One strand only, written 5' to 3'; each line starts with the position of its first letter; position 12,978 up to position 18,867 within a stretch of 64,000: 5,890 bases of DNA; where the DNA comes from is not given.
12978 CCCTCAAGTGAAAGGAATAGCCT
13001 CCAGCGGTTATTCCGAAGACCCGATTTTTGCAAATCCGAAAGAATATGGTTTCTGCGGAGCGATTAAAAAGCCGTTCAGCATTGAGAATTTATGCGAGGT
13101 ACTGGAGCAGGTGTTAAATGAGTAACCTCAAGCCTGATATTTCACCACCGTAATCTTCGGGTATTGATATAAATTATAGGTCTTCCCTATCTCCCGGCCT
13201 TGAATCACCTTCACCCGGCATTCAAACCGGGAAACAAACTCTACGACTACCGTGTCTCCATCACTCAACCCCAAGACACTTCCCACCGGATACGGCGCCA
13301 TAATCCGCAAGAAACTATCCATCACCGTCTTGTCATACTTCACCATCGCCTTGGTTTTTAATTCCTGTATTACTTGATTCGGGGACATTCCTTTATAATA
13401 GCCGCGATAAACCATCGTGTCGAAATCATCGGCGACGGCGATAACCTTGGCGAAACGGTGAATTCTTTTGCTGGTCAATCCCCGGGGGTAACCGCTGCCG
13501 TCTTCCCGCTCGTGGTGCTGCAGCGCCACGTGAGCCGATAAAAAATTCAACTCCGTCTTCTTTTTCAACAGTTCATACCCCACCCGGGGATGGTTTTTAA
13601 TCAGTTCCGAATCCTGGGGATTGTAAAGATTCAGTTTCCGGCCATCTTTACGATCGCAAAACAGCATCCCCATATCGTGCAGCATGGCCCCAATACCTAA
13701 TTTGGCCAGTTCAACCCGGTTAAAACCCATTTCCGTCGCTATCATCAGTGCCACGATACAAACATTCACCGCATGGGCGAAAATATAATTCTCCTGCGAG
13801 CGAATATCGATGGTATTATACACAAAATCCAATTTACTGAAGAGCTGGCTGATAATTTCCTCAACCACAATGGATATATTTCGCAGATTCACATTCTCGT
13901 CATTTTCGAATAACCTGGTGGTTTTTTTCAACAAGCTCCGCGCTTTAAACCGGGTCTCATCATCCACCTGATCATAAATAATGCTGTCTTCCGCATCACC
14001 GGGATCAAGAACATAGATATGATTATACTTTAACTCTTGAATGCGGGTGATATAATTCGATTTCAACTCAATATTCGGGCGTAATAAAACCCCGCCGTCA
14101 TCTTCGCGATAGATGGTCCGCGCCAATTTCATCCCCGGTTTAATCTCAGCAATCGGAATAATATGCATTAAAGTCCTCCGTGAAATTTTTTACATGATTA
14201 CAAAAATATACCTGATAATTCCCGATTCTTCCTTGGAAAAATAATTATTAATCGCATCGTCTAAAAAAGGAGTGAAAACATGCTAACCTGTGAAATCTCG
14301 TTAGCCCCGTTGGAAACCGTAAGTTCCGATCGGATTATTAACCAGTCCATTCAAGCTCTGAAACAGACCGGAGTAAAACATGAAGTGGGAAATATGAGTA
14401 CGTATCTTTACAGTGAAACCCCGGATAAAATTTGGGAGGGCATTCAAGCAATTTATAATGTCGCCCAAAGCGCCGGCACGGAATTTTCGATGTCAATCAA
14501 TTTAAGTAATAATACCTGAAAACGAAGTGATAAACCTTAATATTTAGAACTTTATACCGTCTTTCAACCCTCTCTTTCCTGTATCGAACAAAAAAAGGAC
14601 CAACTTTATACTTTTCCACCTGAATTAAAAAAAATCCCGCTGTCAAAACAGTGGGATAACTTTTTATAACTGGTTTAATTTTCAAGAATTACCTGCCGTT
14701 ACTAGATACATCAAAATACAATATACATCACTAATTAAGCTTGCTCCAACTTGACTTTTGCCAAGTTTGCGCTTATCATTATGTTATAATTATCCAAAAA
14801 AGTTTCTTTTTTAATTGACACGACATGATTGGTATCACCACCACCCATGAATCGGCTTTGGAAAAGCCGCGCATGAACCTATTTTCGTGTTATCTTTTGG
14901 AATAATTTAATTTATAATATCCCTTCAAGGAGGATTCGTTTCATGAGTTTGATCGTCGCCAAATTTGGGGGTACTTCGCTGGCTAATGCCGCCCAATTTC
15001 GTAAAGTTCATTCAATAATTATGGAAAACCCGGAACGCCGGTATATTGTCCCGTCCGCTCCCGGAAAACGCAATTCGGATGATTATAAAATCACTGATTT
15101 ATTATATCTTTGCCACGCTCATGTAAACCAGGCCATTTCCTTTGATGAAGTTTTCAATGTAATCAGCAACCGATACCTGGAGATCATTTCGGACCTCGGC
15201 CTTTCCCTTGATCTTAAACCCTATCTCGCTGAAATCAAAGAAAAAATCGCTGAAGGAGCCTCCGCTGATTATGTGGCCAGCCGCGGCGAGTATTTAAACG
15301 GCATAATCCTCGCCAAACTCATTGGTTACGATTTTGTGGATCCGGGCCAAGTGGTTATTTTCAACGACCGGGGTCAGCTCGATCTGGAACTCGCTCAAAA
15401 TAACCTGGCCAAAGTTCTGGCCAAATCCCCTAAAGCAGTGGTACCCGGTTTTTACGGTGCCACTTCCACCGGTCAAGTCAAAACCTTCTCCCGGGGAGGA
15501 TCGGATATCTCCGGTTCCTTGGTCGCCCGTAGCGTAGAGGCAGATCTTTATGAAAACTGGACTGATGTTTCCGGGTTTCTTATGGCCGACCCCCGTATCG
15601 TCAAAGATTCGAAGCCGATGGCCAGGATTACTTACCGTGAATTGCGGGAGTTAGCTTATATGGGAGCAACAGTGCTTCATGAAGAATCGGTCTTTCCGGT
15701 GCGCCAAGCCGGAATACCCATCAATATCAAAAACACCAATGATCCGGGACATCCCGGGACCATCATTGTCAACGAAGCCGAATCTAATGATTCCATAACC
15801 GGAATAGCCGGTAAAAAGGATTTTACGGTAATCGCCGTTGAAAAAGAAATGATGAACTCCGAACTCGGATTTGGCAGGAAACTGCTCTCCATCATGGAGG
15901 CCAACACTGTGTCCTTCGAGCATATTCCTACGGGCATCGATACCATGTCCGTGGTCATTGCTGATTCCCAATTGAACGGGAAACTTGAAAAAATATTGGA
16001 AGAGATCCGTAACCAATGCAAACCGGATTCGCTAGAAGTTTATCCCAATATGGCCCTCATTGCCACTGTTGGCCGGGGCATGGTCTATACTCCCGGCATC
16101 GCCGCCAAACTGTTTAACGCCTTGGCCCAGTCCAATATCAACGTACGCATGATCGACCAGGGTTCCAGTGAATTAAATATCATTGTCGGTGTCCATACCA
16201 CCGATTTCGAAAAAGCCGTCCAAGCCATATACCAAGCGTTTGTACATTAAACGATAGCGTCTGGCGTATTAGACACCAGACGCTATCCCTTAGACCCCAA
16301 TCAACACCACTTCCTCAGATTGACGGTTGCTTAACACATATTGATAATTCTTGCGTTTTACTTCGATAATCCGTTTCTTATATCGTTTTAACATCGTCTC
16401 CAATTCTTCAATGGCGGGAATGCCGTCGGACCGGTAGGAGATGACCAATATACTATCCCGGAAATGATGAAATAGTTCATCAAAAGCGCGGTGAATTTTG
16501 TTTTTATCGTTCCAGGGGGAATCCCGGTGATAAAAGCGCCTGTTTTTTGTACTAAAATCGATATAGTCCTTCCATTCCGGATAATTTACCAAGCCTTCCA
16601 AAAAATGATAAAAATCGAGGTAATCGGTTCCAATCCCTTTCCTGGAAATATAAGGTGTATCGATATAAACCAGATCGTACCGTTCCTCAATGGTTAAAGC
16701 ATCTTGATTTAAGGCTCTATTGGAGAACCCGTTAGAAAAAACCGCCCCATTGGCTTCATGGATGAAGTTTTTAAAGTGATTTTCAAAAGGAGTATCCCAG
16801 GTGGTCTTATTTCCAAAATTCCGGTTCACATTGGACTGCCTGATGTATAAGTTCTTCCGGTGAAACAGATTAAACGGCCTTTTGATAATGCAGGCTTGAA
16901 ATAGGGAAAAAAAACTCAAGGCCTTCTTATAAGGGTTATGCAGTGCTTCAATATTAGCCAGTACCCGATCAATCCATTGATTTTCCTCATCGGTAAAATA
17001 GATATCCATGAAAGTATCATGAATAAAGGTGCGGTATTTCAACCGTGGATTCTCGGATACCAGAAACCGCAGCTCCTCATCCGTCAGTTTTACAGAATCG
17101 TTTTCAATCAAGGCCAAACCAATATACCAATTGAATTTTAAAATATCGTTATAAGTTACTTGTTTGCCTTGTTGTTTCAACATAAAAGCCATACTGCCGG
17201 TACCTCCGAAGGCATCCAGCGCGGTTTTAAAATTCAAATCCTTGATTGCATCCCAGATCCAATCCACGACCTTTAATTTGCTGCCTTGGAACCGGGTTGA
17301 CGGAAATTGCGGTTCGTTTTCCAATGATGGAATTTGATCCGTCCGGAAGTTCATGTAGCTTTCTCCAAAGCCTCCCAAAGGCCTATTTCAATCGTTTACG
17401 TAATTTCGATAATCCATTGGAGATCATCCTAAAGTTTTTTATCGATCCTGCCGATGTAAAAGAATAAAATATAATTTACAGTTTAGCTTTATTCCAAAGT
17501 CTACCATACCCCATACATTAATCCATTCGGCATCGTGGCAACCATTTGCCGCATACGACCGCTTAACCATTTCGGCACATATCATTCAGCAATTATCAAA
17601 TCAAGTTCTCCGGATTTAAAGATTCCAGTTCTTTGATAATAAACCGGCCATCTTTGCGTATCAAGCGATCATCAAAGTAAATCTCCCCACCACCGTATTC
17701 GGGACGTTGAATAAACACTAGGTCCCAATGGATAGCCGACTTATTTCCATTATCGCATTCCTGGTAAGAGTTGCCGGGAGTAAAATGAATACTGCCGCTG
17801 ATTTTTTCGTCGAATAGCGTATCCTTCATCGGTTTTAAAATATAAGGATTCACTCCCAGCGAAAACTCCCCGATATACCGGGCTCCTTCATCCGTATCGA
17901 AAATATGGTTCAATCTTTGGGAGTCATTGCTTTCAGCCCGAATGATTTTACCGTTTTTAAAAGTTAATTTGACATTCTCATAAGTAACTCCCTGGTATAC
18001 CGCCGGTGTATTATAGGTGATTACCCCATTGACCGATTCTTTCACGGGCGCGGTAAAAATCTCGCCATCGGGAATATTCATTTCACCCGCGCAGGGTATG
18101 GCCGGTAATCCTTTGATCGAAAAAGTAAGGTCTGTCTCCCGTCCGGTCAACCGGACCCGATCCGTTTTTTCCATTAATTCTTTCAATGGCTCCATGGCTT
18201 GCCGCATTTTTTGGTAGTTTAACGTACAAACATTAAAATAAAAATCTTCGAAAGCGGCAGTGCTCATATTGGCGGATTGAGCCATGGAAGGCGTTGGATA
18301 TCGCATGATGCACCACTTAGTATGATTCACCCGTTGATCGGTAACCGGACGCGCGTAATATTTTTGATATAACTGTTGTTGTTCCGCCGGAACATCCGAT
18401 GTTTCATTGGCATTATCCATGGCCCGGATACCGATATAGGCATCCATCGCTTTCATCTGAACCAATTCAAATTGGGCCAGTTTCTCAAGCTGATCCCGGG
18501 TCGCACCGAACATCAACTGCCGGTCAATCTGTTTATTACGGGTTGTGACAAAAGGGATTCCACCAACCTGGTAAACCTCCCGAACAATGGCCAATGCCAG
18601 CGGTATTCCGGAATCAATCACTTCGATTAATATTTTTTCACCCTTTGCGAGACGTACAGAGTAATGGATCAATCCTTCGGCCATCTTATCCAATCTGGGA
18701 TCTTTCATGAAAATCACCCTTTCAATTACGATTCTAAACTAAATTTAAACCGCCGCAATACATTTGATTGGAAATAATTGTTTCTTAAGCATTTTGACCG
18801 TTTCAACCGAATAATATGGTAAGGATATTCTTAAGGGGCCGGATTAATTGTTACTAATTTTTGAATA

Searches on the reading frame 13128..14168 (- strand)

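Call 69: search_protein_families(library=pfam, max_evalue=0.001, proteins=[window:13128-14168:-])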
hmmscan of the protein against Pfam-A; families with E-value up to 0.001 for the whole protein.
window:13128-14168:- (346 aa): 2 families
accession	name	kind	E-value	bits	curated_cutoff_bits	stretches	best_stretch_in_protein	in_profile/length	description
PF13487.12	HD_5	-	2.9e-23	82.9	27.2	1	127-282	12-170/170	HD domain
PF01966.28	HD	-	3.1e-13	50.5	22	1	130-252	2-116/116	HD domain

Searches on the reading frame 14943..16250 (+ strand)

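Call 69: search_protein_families(library=pfam, max_evalue=0.001, proteins=[window:14943-16250:+])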
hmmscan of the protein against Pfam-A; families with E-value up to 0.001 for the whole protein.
window:14943-16250:+ (435 aa): 4 families
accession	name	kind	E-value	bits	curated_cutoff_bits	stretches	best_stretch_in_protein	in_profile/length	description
PF00696.33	AA_kinase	-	6.2e-31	108.4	24.9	1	3-264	2-234/234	Amino acid kinase family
PF22468.2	ACT_9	-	8.6e-28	96.3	27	1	373-433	1-61/61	ACT domain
PF01842.31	ACT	-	3.1e-09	36.9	27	1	384-427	11-59/66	ACT domain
PF13840.12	ACT_7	-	1.7e-08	34.6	27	1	367-429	3-63/65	ACT domain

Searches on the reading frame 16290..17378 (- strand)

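Call 69: search_protein_families(library=pfam, max_evalue=0.001, proteins=[window:16290-17378:-])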
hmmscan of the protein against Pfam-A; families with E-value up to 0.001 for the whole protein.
window:16290-17378:- (362 aa): 1 family
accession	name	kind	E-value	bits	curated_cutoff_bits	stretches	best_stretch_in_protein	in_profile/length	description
PF02086.21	MethyltransfD12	-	4.8e-18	66.2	22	1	30-248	1-190/253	D12 class N6 adenine-specific DNA methyltransferase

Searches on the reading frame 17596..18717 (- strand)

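Call 12: search_protein_families(library=pfam, max_evalue=0.001, proteins=[window:17596-18717:-])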
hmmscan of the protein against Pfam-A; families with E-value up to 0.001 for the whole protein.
window:17596-18717:- (373 aa): 1 family
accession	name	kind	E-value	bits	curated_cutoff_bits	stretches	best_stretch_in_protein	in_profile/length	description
PF02073.20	Peptidase_M29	-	4e-56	191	27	1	6-334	2-380/406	Thermophilic metalloprotease (M29)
